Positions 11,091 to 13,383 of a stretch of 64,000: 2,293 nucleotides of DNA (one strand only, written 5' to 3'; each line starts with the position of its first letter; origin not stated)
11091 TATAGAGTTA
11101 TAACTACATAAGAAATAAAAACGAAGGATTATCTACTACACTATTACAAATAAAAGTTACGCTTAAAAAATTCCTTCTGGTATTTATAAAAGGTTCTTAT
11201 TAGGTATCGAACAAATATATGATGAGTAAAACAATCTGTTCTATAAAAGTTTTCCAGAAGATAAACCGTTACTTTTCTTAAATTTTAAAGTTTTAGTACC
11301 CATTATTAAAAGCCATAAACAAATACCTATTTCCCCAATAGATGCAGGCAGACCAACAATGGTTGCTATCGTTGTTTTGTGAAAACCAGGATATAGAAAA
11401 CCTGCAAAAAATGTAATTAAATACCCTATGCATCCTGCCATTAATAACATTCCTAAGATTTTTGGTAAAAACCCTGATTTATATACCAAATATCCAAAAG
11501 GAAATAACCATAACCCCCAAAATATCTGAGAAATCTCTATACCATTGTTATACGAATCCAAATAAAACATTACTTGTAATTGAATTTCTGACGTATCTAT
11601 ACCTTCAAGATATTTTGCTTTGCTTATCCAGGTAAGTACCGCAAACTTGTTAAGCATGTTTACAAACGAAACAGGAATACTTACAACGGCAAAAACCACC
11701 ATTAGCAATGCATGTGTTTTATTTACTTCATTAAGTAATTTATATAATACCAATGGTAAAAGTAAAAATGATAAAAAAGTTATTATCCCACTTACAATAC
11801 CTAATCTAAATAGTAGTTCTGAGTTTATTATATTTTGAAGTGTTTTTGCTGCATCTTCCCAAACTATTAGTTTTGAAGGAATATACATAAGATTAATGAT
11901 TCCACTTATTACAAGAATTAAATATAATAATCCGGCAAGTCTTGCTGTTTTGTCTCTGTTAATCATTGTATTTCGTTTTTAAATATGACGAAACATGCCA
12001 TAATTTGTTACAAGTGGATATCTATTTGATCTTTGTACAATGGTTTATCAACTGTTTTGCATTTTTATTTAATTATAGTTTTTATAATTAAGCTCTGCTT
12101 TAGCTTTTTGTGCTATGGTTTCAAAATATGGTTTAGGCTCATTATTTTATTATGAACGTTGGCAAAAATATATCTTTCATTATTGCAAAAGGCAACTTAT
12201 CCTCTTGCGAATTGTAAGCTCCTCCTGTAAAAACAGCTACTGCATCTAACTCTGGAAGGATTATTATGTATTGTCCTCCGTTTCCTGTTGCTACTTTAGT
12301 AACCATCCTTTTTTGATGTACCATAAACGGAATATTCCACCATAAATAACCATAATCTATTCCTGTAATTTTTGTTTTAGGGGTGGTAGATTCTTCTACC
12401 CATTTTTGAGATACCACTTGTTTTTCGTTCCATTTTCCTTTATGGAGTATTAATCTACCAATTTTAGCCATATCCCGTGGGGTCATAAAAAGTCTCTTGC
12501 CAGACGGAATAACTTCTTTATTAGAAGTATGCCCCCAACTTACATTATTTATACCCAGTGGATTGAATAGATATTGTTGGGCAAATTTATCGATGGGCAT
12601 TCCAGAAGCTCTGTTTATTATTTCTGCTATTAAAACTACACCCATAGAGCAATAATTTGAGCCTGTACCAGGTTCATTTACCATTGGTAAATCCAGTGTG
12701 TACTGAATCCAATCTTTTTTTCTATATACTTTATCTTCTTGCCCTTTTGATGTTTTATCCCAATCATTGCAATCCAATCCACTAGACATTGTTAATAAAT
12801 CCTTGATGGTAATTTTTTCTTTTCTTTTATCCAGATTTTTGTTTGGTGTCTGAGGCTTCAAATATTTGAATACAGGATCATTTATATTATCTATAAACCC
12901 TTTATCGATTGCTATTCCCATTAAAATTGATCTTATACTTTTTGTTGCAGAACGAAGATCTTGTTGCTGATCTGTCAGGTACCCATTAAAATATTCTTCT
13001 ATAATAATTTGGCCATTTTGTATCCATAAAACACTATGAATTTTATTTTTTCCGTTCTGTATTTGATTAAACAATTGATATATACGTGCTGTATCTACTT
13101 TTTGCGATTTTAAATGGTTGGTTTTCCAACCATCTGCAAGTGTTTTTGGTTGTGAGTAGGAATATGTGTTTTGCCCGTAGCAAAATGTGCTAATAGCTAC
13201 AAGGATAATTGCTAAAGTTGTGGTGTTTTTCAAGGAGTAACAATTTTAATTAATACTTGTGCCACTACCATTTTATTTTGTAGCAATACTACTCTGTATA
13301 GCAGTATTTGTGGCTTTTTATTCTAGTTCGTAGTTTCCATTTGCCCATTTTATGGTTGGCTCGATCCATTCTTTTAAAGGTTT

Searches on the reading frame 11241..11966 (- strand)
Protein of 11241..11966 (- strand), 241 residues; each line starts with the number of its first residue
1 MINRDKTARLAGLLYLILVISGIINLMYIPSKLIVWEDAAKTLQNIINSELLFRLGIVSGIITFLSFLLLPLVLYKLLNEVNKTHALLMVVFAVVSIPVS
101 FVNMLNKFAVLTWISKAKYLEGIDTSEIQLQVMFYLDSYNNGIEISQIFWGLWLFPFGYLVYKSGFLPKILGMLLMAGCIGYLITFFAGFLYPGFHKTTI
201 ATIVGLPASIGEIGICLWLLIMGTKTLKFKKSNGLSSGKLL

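Call 97: search_protein_families(library=pfam, proteins=[window:11241-11966:-], max_evalue=0.00001)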
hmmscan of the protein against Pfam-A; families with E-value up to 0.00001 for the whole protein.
window:11241-11966:- (241 aa): 1 family
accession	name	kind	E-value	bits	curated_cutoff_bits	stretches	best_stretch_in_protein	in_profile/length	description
PF14329.11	DUF4386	-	2.6e-53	181.5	27.6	1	10-223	1-210/210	Domain of unknown function (DUF4386)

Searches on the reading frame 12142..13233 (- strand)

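Call 97: search_protein_families(library=pfam, proteins=[window:12142-13233:-], max_evalue=0.00001)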
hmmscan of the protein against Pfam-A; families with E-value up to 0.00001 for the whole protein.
window:12142-13233:- (363 aa): 1 family
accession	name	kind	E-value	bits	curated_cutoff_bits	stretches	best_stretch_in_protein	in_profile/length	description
PF00144.29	Beta-lactamase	-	2.3e-31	109.6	27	1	68-335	19-306/329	Beta-lactamase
